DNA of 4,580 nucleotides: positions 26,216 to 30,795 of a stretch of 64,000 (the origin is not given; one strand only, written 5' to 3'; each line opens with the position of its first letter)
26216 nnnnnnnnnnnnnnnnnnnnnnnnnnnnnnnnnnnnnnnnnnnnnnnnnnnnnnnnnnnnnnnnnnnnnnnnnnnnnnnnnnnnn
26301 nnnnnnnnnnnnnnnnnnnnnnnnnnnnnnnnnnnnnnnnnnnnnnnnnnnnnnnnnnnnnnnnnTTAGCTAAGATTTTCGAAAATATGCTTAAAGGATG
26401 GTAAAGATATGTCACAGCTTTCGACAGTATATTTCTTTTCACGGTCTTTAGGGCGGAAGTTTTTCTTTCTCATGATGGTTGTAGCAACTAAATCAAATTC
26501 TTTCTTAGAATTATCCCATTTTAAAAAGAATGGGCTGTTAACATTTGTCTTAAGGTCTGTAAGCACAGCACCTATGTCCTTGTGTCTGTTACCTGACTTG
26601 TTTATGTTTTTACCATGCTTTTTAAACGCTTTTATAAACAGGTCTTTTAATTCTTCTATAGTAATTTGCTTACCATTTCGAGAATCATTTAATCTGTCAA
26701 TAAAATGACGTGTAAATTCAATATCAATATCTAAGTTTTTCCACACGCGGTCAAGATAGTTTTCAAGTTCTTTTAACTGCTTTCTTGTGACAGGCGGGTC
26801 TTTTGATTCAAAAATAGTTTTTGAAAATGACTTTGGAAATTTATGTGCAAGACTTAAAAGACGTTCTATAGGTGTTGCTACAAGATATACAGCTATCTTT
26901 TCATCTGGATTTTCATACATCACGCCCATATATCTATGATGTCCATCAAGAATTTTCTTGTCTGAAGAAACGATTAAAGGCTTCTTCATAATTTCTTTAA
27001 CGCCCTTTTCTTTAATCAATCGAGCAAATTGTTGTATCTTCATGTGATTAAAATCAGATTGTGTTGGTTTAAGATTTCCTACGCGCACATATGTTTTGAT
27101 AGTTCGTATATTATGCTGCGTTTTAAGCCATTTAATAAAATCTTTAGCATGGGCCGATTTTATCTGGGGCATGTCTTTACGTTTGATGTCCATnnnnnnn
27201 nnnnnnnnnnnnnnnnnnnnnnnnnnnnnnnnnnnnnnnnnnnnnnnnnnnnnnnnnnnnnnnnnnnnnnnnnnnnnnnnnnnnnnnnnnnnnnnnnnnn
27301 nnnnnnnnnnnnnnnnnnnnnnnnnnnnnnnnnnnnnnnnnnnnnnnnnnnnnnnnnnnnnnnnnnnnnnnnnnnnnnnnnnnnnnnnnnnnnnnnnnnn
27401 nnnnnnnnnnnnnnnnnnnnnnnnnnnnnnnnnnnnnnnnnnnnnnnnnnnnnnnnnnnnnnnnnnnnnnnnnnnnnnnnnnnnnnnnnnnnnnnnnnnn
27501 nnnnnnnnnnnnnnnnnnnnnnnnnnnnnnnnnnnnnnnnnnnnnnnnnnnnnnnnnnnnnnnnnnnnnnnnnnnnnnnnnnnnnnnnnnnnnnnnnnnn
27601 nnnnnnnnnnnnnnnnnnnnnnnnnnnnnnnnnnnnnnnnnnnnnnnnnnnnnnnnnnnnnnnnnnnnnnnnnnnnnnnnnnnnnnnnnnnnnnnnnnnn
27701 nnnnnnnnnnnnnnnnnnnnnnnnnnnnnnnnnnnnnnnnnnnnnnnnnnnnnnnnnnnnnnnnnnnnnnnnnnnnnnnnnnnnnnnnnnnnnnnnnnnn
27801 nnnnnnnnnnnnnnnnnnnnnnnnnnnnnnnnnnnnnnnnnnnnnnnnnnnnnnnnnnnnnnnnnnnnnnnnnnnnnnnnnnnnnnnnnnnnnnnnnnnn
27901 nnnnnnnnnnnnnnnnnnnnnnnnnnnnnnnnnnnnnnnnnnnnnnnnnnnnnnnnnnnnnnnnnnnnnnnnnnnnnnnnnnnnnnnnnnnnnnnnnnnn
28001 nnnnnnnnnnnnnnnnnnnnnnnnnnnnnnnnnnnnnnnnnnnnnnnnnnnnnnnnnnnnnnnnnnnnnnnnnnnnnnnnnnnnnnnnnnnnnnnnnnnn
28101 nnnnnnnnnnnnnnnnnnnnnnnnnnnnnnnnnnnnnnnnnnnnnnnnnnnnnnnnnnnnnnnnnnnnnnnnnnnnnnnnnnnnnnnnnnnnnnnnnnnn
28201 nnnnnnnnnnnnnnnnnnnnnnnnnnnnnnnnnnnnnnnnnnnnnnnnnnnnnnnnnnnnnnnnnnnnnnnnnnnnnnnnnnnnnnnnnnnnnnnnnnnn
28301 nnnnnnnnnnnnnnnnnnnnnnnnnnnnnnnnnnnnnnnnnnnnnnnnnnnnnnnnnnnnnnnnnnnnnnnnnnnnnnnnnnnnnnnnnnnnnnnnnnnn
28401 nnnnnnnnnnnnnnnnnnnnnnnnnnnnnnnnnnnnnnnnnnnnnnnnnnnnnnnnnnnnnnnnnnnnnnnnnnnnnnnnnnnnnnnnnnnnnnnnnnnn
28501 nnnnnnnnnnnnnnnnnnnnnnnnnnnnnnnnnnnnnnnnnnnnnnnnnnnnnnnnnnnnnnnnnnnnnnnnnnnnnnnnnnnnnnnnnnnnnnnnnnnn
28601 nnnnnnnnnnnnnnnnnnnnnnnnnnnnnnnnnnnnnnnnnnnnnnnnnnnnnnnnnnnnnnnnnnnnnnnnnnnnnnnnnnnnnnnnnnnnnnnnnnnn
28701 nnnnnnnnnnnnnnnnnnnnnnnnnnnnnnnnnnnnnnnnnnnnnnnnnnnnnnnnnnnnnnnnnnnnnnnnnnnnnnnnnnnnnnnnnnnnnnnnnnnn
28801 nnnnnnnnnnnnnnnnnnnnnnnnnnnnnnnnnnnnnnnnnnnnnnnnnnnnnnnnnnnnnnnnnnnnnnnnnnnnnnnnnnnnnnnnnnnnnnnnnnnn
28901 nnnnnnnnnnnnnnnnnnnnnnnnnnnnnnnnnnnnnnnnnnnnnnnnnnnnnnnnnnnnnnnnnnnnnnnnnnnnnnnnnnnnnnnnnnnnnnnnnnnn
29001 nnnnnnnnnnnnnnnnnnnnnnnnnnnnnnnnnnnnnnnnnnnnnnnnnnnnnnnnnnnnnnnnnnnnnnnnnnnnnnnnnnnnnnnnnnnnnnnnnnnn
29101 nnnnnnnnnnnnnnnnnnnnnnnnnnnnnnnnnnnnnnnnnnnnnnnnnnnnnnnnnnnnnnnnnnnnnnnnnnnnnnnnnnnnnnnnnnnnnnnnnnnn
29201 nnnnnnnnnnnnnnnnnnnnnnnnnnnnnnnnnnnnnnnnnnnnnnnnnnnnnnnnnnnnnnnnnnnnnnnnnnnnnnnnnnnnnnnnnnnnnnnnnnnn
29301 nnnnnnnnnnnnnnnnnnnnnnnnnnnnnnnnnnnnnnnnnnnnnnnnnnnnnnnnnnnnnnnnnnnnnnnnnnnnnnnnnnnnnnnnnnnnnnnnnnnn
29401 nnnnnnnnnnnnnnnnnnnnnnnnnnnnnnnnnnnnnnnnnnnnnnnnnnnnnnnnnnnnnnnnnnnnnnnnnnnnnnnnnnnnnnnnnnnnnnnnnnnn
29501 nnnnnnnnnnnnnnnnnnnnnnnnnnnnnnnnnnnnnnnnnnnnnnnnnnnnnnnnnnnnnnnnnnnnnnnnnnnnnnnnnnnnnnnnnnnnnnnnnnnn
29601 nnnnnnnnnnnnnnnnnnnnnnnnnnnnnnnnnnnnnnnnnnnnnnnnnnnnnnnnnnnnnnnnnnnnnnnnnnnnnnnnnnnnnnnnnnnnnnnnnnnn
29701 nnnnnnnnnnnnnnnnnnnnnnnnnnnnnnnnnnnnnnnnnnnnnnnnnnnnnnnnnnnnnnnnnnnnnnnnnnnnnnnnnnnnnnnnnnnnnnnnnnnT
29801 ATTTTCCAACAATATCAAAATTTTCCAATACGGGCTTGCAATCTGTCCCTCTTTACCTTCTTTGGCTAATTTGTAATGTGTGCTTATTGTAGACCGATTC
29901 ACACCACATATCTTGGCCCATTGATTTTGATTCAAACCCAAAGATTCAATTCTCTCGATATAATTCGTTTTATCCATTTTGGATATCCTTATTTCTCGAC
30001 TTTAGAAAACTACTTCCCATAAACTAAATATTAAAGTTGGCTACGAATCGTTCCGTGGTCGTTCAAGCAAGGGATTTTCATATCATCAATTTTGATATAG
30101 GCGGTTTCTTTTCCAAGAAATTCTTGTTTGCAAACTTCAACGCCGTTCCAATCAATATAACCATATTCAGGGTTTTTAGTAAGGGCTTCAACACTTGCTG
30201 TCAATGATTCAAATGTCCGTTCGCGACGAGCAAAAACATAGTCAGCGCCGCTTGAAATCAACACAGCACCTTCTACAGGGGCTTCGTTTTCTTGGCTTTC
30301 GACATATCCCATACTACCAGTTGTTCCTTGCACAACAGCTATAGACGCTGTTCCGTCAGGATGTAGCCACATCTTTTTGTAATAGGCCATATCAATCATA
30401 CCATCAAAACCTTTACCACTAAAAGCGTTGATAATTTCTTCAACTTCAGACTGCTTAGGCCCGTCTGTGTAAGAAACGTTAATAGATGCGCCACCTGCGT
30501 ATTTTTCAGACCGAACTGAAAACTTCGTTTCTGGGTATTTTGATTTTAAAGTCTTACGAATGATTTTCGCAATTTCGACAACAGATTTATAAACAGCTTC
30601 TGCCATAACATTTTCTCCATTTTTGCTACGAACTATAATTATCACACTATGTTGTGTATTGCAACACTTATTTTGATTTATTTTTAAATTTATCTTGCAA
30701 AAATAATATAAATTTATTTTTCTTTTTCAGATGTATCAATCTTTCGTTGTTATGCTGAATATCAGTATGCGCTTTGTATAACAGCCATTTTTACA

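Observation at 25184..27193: Phage-encoded RelA/SpoT-homolog (toxSAS-like) alarmone/tRNA-modifying synthetase with coupled upstream gene and ParB-nuclease neighbour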

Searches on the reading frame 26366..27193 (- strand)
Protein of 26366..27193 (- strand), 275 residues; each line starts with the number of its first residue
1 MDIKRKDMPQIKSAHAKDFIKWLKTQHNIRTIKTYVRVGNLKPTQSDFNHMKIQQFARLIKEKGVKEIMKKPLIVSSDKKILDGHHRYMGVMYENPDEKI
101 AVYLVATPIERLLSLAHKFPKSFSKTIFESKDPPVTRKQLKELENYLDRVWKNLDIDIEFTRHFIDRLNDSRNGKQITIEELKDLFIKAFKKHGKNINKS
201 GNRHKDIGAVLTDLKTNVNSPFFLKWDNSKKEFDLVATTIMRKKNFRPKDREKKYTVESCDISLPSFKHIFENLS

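Call 3: search_protein_families(library=pfam, proteins=[window:26366-27193:-], max_evalue=1)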
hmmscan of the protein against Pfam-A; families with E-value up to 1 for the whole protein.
window:26366-27193:- (275 aa): 3 families
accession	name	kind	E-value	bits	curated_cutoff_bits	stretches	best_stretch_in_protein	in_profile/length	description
PF13102.12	Phage_int_SAM_5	-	0.011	16.6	22.3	1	160-219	24-80/98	Phage integrase SAM-like domain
PF25423.1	DUF7893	-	0.011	16.4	27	0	159-218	7-61/90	Domain of unknown function (DUF7893)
PF16746.10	BAR_3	-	0.039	14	31.7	1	114-205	50-142/235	BAR domain of APPL family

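Call 4: search_protein_families(library=phrogs, proteins=[window:26366-27193:-], max_evalue=0.01)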
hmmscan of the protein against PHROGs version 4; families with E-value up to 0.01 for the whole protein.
window:26366-27193:- (275 aa): 5 families
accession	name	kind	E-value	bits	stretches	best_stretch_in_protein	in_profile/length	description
phrog_2859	-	unknown function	1.5e-25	90.3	1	1-136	339-460/740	-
phrog_23027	-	unknown function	4.5e-19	69.6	1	135-247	488-594/602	-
phrog_14518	-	unknown function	1.5e-07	32.2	1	135-250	3-118/125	-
phrog_1033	-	DNA, RNA and nucleotide metabolism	0.00083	20.2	1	48-92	53-97/334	ParB-like partition protein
phrog_8071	-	DNA, RNA and nucleotide metabolism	0.0046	17.3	1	34-89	8-62/389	ParB-like partition protein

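Call 11: search_protein_families(library=padloc, proteins=[window:26366-27193:-], max_evalue=1)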
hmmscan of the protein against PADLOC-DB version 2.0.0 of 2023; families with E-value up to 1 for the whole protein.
window:26366-27193:- (275 aa): 0 families

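Call 12: search_protein_families(library=ncbifam, proteins=[window:26366-27193:-], max_evalue=1)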
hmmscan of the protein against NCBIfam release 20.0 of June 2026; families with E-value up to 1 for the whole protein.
window:26366-27193:- (275 aa): 0 families

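Call 63: search_dna_similar(query=window:26366-27193:-, collection=phages, mode=protein, max_evalue=0.00001, max_rows=30)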
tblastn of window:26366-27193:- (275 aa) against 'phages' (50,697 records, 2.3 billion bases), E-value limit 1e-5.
Records with a match: 347; places in all: 348; records where one place covers at least 80% of the query: 0.
Best place of each record, by identity: <60% 347.
By first word of the organism name: Salmonella 153; Klebsiella 45; Pseudomonas 42; Escherichia 29; Aeromonas 21; Ralstonia 17; Serratia 10; Sinorhizobium 7; Methylophilales 4; Flavobacterium 4; and 8 more.
By host as written in the record: - 39; Salmonella enterica 26; Pseudomonas aeruginosa 19; Salmonella enterica subsp. enterica serovar Enteritidis PT1 19; Klebsiella pneumoniae 19; Salmonella enterica subsp. enterica serovar Typhimurium 14; Escherichia coli O157:H7 11; Salmonella sp. 9; and 97 more.
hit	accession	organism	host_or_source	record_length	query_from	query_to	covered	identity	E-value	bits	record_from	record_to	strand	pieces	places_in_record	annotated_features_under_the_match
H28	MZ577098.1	Methylophilales phage Melnitz-3 EXVC039M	Methylophilales_sp._H5P1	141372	130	246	43%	52.1%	2e-29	122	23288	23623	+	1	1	hypothetical protein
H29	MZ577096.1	Methylophilales phage Melnitz-2 EXVC040M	Methylophilales_sp._H5P1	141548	130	246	43%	52.1%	2e-29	122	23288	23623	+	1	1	hypothetical protein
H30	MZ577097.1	Methylophilales phage Melnitz EXVC044M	Methylophilales_sp._H5P1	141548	130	246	43%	52.1%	2e-29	122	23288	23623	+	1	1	hypothetical protein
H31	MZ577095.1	Methylophilales phage Melnitz-1 EXVC043M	Methylophilales_sp._H5P1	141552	130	246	43%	52.1%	2e-29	122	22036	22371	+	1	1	hypothetical protein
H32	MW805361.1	Paraglaciecola Antarctic GD virus 1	Paraglaciecola sp. strain IceBac 372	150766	121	247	46%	40.0%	1e-20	97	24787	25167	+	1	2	hypothetical protein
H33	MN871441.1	Aeromonas phage AsSzw2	Aeromonas salmonicida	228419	3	131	47%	38.0%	6e-19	92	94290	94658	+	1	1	record has no annotation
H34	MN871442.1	Aeromonas phage Aszh-1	Aeromonas salmonicida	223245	3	131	47%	38.0%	6e-19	92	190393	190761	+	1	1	record has no annotation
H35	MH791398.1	Aeromonas phage Asswx_1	Aeromonas salmonicida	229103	3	131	47%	38.0%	6e-19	92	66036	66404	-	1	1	hypothetical protein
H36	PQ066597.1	Aeromonas phage vB_AdhaM_G2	Aeromonas dhakensis CECT 5744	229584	3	131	47%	38.0%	6e-19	92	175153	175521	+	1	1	hypothetical protein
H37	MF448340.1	Aeromonas phage AS-zj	Aeromonas salmonicida subsp. salmonicida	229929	3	131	47%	38.0%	6e-19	92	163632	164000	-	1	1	hypothetical protein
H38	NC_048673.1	Aeromonas phage AS-zj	Aeromonas salmonicida subsp. salmonicida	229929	3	131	47%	38.0%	6e-19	92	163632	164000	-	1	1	hypothetical protein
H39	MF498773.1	Aeromonas phage AS-szw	Aeromonas salmonicida subsp. salmonicida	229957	3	131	47%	38.0%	6e-19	92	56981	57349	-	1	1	hypothetical protein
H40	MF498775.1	Aeromonas phage AS-sw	Aeromonas salmonicida subsp. salmonicida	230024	3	131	47%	38.0%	6e-19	92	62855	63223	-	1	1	hypothetical protein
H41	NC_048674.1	Aeromonas phage AS-sw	Aeromonas salmonicida subsp. salmonicida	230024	3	131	47%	38.0%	6e-19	92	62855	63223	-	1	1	hypothetical protein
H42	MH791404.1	Aeromonas phage Assk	Aeromonas salmonicida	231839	3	131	47%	38.0%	6e-19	92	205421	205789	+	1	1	hypothetical protein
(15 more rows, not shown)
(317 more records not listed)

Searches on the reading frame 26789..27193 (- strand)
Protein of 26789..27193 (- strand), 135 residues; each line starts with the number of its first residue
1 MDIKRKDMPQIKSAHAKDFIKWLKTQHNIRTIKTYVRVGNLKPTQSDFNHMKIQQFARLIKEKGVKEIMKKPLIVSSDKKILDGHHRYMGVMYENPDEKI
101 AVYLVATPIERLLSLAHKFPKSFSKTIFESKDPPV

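Call 103: search_solved_structures(query=A4, max_evalue=10, show_alignments=2)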
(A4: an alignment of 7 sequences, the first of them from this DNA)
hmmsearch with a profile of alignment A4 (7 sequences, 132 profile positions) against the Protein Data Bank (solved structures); distinct sequences matched with E-value up to 10: 13.
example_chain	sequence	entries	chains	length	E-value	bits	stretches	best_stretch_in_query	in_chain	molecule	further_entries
5h7b_A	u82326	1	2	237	0.0042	20.5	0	11-51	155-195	Immunoglobulin G-binding protein A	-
5h7a_C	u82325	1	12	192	0.011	19.1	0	11-51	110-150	Immunoglobulin G-binding protein A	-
5x0j_A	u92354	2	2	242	0.013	18.9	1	37-91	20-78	Free serine kinase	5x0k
5h79_D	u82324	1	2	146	0.041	17.3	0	11-51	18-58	Immunoglobulin G-binding protein A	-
5x0b_A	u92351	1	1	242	0.07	16.6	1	41-91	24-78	Free serine kinase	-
1vk1_A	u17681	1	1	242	0.092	16.2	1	40-91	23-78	Conserved hypothetical protein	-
5x0e_A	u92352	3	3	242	0.095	16.1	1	48-91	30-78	Free serine kinase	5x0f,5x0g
2lci_A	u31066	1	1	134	0.16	15.4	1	52-81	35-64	Protein OR36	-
2lrh_A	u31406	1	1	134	0.2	15.1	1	52-81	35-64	De novo designed protein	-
1zxg_A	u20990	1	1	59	0.53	13.7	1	10-47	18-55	Immunoglobulin G binding protein A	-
9qu4_A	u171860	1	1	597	1.2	12.6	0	11-51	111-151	Immunoglobulin G-binding protein A,Choline/ethanolamine transporter FLVCR2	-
8vjh_Q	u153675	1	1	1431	4.6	10.7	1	23-78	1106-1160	Tape measure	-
3e20_C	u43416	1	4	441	9.6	9.6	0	84-114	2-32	Eukaryotic peptide chain release factor subunit 1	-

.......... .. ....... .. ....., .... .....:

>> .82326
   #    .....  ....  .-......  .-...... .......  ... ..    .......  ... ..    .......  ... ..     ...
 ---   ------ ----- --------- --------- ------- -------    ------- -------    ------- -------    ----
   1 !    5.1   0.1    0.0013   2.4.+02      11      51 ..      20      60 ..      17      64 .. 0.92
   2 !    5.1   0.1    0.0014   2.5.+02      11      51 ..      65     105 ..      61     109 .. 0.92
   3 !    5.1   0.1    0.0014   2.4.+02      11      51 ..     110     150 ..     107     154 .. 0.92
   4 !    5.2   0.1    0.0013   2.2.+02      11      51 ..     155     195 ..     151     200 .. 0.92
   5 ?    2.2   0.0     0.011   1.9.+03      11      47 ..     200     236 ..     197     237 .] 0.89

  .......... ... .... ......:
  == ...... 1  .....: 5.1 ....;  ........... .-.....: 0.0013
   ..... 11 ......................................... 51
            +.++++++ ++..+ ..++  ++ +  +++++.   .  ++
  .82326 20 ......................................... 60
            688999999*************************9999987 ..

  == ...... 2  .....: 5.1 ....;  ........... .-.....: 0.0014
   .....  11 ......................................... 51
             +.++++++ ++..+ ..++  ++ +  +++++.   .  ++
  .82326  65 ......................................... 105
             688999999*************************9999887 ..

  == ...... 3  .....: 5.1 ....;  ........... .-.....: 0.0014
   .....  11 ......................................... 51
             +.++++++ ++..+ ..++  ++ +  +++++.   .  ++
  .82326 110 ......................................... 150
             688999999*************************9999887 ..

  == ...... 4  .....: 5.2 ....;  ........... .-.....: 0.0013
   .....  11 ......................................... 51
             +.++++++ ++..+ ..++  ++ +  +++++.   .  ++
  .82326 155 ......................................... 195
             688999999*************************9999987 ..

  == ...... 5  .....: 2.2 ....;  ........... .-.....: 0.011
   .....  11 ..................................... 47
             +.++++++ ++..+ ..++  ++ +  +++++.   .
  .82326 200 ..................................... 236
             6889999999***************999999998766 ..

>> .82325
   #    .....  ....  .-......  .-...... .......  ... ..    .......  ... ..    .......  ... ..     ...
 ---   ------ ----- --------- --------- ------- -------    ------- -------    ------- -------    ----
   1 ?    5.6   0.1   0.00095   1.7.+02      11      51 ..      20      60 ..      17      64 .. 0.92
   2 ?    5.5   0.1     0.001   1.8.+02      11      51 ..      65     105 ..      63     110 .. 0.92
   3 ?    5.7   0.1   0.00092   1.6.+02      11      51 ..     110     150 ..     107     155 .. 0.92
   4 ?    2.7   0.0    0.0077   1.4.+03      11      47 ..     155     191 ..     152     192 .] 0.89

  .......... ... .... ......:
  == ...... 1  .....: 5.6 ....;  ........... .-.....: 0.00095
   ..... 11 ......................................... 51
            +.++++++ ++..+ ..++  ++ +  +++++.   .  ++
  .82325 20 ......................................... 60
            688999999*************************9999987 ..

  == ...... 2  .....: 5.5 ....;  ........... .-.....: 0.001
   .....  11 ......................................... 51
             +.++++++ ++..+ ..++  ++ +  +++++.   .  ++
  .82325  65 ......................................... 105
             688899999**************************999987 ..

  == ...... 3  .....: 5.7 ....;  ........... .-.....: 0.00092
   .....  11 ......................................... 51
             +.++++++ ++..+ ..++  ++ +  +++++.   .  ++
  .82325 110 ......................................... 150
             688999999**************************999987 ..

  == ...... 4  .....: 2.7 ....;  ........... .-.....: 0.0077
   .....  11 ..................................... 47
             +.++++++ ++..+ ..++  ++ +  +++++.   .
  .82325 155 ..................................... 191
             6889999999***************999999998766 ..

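Call 104: search_protein_families(library=pfam, alignment_id=A4, max_evalue=1)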
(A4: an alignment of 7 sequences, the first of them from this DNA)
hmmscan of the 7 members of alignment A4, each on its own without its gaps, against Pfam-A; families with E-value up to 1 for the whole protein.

A. member 1, seq(135 aa): 0 families

B. families by the number of members that match (of 7 scanned): 7 families
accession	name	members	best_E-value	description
PF08857.17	ParBc_2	3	0.0089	Putative ParB-like nuclease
PF13102.12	Phage_int_SAM_5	1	0.0014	Phage integrase SAM-like domain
PF06115.17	DUF956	1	0.0069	Domain of unknown function (DUF956)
PF02124.21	Marek_A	1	0.11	Marek's disease glycoprotein A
PF02637.23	GatB_Yqey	1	0.11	GatB domain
PF03793.24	PASTA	1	0.11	PASTA domain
PF03960.21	ArsC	1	0.18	ArsC family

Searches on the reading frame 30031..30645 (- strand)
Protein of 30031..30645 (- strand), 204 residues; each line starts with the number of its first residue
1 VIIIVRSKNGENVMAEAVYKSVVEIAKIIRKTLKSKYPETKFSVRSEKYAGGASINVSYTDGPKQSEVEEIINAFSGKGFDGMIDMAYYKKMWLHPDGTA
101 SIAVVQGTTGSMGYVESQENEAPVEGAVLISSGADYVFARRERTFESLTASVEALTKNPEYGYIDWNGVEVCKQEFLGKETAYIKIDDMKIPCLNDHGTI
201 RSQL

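Call 110: search_protein_families(library=pfam, proteins=[window:30031-30645:-], max_evalue=0.01)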
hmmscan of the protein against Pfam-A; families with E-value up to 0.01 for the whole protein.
window:30031-30645:- (204 aa): 1 family
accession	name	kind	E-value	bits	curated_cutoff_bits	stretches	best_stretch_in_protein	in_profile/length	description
PF18847.6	LPD29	-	1.7e-22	80.3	27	1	24-98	5-77/93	Large polyvalent protein associated domain 29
